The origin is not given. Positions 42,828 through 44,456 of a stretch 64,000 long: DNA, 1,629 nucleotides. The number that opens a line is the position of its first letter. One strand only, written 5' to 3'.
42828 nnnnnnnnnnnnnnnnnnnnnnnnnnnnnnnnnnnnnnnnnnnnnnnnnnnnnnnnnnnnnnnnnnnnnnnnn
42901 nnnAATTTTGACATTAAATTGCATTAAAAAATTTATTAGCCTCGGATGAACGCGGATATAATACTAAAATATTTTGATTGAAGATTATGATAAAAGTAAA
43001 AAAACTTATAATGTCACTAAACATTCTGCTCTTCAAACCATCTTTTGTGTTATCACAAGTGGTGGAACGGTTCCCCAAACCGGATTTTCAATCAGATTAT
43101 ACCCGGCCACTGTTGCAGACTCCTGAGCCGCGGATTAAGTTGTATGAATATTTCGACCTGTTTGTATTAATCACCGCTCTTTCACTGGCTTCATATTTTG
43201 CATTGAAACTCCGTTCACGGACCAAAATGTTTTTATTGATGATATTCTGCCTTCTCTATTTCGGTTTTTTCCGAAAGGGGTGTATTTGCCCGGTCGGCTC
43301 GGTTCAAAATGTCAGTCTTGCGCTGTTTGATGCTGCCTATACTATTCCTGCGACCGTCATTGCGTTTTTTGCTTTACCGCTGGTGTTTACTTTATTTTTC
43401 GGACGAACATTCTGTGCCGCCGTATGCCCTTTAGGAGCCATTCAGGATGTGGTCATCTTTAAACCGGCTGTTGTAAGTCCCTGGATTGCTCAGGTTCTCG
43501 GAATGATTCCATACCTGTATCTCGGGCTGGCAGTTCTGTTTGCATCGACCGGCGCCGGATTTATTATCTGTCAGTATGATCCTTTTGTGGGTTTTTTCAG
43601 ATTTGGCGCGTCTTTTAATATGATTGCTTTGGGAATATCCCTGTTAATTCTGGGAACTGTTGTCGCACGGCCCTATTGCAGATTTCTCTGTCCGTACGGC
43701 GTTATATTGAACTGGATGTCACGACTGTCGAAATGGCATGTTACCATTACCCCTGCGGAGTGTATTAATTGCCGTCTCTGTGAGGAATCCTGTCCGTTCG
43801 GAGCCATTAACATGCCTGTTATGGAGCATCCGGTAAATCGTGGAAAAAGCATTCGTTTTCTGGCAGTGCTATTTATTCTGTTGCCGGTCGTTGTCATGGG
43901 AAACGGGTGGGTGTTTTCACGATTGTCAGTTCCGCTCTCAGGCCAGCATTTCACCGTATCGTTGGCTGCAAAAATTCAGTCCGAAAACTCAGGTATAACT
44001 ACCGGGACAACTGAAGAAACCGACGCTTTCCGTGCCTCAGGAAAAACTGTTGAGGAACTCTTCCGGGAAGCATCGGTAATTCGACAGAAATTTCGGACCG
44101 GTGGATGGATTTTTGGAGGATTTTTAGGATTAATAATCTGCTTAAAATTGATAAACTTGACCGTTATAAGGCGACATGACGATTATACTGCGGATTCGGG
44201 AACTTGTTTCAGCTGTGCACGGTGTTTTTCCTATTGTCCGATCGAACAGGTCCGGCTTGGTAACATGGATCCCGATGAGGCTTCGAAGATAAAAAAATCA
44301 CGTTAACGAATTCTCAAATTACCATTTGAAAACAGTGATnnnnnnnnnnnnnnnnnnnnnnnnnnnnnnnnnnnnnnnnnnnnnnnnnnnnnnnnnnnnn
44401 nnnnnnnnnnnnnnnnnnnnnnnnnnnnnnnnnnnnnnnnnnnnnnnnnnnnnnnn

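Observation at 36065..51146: Beta-propeller-rich envelope gene cluster wired to a NapG/NapH-like ferredoxin pair and an NAD(P)H-oxidising Fe-S flavoprotein pair, with no recognisable terminal reductase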

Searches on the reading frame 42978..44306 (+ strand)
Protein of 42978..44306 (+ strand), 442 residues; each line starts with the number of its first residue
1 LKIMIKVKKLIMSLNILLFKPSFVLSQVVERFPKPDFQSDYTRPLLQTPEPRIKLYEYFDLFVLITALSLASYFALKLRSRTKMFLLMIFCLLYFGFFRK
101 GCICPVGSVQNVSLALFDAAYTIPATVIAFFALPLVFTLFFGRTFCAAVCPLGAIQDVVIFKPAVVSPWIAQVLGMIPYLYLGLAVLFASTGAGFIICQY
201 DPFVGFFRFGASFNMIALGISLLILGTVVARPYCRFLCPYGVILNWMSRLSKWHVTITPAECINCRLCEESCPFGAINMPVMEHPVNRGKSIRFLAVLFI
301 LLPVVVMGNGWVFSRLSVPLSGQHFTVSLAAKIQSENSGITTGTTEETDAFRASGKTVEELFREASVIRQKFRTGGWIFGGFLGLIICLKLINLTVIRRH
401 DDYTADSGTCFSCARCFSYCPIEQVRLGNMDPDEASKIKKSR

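Call 4: search_protein_families(library=pfam, proteins=[window:42978-44306:+], max_evalue=0.01)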
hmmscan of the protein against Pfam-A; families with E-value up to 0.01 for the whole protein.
window:42978-44306:+ (442 aa): 12 families
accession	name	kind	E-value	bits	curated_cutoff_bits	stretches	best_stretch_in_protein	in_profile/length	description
PF12801.12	Fer4_5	-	1.5e-12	47.7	22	2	126-159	4-37/48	4Fe-4S binding domain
PF12838.12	Fer4_7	-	3.5e-08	34.2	27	1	234-276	8-52/52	4Fe-4S dicluster domain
PF00037.32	Fer4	-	1.1e-07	31.8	21.1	1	256-277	2-23/24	4Fe-4S binding domain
PF13484.11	Fer4_16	-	1.2e-07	32.9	30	1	261-288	1-26/66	4Fe-4S double cluster binding domain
PF25160.1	LdpA_Fe-S-bd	-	3e-07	30.6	27.6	1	408-426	26-44/49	LdpA Fe-S cluster-binding domain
PF14697.11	Fer4_21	-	9.8e-07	29.3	35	1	249-279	28-59/59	4Fe-4S dicluster domain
PF13237.11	Fer4_10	-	1.2e-06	28.8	25.5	1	255-277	2-26/53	4Fe-4S dicluster domain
PF13187.11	Fer4_9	-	5.7e-05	23.5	27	1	261-283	1-23/52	4Fe-4S dicluster domain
PF13183.11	Fer4_8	-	6.7e-05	23.8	27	0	261-276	4-19/68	4Fe-4S dicluster domain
PF12837.12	Fer4_6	-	0.00011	22.5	25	1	255-277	2-24/24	4Fe-4S binding domain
PF12797.12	Fer4_2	-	0.0027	18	24.5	1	253-274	1-22/22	4Fe-4S binding domain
PF12798.12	Fer4_3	-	0.0059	17.8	27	1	262-276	1-15/15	4Fe-4S binding domain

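Call 5: search_protein_families(library=ncbifam, proteins=[window:42978-44306:+], max_evalue=0.01)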
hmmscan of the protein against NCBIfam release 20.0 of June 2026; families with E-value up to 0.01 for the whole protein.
window:42978-44306:+ (442 aa): 37 families (the best 25 are shown)
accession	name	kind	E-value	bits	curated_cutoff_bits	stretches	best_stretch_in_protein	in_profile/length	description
TIGR02163.1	napH_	subfamily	2.6e-11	43.5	213.05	1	127-275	63-216/255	NapH/MauN family ferredoxin-type protein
NF038196.1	ferrodoxin_EFR1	subfamily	9.5e-10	38.9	75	2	254-284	179-207/242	EFR1 family ferrodoxin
NF007013.0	PRK09477.1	equivalog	2.2e-09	36.9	234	1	132-277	91-241/286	quinol dehydrogenase ferredoxin subunit NapH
TIGR01971.1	NuoI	subfamily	2.4e-08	33.6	113.05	1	252-279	73-100/121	NADH-quinone oxidoreductase, chain I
NF004545.0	PRK05888.3-1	equivalog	4.3e-06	26.5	229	1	252-290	58-96/154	NADH-quinone oxidoreductase subunit NuoI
NF042909.1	FMH_DH_FwdF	exception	4.7e-06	25.9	375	1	249-280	127-158/336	tungsten-dependent formylmethanofuran dehydrogenase subunit FwdF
NF058577.1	FdxA_fam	equivalog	7.9e-06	26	65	1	260-279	7-26/52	4Fe-4S ferredoxin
NF046105.1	TransRegNosR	equivalog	9e-06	24.2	1000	1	88-278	439-645/680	transcriptional regulator NosR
NF045490.1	FdxA_Protbact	equivalog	1.2e-05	25.5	135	1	255-279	33-57/104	ferredoxin FdxA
NF009053.0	PRK12387.1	subfamily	3.6e-05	23.6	204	0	234-279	46-92/180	formate hydrogenlyase complex iron-sulfur subunit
NF004914.0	PRK06273.1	equivalog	3.8e-05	23.5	163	0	256-287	47-77/167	ferredoxin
NF040864.1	HgcB_ferredoxin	equivalog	4.5e-05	23.2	99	1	233-279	21-63/93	mercury methylation ferredoxin HgcB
TIGR02179.1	PorD_KorD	subfamily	9.9e-05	22.4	60.05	0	233-279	32-74/78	2-oxoacid:acceptor oxidoreductase, delta subunit, pyruvate/2-ketoisovalerate family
NF033683.1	di_4Fe-4S_YfhL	equivalog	0.00012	22.3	86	1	260-279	7-26/80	YfhL family 4Fe-4S dicluster ferredoxin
TIGR02951.1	DMSO_dmsB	equivalog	0.00014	21.9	214.1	1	230-279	68-114/161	DMSO/selenate family reductase complex B subunit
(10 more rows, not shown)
